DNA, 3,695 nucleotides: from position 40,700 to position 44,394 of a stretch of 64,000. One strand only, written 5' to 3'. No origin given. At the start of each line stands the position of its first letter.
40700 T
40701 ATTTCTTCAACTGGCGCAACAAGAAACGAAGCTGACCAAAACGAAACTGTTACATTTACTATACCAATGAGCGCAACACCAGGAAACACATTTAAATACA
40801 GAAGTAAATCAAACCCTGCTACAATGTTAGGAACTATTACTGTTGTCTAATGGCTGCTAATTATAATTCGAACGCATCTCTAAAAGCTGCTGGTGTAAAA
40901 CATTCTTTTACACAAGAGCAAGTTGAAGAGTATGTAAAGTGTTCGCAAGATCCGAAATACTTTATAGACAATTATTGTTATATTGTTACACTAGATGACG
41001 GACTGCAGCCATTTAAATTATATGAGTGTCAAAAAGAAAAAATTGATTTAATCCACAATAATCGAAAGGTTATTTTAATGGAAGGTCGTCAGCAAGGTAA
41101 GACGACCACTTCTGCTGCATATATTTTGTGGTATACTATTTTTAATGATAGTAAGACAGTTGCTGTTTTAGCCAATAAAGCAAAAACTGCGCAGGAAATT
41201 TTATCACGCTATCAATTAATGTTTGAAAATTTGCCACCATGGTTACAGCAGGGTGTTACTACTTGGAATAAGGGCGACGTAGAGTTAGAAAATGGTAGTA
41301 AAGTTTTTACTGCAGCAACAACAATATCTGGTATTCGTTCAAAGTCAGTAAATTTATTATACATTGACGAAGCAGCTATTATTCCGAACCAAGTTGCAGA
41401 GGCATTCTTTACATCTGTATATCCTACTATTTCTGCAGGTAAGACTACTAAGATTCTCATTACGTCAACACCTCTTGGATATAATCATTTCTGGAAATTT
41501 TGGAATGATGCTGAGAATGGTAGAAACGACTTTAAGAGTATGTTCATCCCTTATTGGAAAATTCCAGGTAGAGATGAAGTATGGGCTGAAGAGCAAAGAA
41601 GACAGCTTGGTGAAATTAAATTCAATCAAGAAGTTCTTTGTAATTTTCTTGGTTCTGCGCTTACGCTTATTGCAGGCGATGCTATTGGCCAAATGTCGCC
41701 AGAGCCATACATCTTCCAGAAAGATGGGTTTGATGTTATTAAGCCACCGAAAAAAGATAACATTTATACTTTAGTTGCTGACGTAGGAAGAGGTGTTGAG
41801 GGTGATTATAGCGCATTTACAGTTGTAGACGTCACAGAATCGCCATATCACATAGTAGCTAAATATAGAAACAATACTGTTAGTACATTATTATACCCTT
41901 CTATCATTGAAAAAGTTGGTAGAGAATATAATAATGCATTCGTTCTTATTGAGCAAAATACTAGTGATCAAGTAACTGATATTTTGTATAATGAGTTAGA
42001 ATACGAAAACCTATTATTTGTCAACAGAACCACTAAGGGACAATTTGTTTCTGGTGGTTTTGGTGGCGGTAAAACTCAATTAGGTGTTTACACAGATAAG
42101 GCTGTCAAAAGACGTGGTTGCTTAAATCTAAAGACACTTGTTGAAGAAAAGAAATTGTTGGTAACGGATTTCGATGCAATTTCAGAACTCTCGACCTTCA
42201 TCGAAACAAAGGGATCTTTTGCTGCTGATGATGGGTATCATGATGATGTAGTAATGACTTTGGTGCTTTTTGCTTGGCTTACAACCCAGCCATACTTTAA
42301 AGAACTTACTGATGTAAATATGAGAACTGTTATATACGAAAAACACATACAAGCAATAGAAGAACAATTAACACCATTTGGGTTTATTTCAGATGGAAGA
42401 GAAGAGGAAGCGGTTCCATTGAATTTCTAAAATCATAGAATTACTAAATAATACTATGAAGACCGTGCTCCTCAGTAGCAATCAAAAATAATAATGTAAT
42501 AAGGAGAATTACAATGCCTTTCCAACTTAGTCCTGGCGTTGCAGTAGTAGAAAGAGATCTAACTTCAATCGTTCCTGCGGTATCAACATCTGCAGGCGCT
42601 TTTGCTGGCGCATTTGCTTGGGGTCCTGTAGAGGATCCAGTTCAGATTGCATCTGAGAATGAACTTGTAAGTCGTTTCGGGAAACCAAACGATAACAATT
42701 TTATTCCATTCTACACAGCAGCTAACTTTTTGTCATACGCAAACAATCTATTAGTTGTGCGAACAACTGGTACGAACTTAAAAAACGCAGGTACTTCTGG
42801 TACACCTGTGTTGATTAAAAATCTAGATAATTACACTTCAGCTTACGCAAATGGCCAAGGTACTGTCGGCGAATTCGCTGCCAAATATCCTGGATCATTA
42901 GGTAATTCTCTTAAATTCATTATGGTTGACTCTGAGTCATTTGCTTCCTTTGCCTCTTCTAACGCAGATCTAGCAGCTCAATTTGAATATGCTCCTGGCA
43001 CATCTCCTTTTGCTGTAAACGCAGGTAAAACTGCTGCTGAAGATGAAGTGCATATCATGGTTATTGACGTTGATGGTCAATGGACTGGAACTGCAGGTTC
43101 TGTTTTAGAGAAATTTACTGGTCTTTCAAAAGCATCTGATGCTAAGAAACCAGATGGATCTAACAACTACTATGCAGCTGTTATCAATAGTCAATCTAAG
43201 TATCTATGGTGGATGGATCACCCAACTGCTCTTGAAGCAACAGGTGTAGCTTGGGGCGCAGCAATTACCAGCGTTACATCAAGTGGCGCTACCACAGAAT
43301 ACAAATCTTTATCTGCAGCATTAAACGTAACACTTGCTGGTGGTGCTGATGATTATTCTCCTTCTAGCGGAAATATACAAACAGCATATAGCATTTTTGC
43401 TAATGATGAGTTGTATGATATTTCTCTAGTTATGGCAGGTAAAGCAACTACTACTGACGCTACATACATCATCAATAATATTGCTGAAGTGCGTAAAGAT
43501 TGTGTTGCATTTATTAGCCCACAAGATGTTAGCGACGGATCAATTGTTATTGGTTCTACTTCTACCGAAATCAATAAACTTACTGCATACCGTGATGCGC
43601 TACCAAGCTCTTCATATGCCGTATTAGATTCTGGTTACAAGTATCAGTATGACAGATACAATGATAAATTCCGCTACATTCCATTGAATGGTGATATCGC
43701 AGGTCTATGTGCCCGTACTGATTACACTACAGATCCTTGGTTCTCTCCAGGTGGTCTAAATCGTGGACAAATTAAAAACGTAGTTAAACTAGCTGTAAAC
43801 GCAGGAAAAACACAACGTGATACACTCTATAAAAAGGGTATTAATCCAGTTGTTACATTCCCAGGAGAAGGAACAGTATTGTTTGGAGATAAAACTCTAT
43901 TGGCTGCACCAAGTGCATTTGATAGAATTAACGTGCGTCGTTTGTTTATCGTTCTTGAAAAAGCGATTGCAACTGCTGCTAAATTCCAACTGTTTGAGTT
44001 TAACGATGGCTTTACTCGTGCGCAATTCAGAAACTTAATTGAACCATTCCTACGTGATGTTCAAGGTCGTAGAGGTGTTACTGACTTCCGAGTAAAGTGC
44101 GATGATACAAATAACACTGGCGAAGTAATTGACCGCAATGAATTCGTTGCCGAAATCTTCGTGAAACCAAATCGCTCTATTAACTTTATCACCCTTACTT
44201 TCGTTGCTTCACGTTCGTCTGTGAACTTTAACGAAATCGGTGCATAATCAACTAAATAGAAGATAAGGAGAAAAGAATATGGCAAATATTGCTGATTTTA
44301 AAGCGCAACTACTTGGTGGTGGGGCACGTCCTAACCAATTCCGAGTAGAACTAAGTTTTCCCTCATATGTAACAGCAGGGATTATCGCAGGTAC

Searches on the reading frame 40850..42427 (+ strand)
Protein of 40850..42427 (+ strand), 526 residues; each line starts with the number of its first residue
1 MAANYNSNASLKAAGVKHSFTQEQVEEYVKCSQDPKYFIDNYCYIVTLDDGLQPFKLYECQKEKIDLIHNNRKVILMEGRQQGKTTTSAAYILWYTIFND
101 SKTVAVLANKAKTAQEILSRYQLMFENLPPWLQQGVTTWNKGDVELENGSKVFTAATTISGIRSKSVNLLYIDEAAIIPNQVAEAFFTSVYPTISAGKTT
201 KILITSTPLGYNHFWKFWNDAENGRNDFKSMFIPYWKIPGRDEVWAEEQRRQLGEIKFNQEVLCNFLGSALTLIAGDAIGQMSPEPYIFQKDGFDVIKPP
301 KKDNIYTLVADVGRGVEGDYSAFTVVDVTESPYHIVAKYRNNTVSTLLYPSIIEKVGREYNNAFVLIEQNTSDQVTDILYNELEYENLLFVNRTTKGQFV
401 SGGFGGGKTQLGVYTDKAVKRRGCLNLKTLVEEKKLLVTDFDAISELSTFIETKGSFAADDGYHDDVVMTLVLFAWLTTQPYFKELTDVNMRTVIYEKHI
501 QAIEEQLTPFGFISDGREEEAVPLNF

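Call 10: search_protein_families(library=phrogs, proteins=[window:40850-42427:+], max_evalue=0.001)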
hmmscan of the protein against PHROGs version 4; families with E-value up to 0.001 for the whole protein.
window:40850-42427:+ (526 aa): 13 families
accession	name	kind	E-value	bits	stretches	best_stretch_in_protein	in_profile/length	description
phrog_2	-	head and packaging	9e-55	187.8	1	53-519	262-625/807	terminase large subunit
phrog_5989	-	head and packaging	4.3e-53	181.7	1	4-264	90-332/347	terminase large subunit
phrog_36964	-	head and packaging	3.7e-46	158.6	2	84-512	434-884/890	terminase large subunit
phrog_7579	-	head and packaging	4.9e-17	62.9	1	61-279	7-226/239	terminase large subunit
phrog_38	-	head and packaging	1.1e-14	55.1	1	26-490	259-715/760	terminase large subunit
phrog_24361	-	head and packaging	1.2e-14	55.4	1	344-475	8-135/162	terminase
phrog_9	-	head and packaging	1.5e-10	41.5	1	24-243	184-400/812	terminase large subunit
phrog_38407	-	unknown function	1.7e-08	34.8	1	298-473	174-343/370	-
phrog_32359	-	head and packaging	3.7e-08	34.3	1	24-136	60-173/210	terminase large subunit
phrog_26724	-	unknown function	5.5e-08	33.6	1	41-178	18-152/192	-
phrog_2586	-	unknown function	5.9e-05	24.2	1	61-185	33-146/166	-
phrog_1488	-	unknown function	0.00011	23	1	60-128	30-96/177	unknown function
phrog_4914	-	head and packaging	0.00036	21.2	1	71-129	105-165/213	terminase large subunit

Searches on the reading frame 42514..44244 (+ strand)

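Call 10: search_protein_families(library=phrogs, proteins=[window:42514-44244:+], max_evalue=0.001)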
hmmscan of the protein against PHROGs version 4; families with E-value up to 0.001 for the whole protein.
window:42514-44244:+ (577 aa): 7 families
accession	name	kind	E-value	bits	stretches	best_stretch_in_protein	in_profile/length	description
phrog_23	-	tail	7.3e-131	438.3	1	2-575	21-472/496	tail sheath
phrog_10581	-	tail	1.1e-41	144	1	400-562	734-906/915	tail sheath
phrog_17610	-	tail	1e-20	74.2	1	386-568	920-1109/1135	tail sheath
phrog_38392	-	tail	5.1e-16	59.7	1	5-92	6-94/329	tail sheath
phrog_34521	-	tail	7.3e-12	45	1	421-555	805-940/962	tail sheath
phrog_20545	-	tail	9.2e-12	45.5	1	4-88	21-105/538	tail sheath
phrog_15814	-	unknown function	1e-08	34.7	1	294-564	444-723/738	-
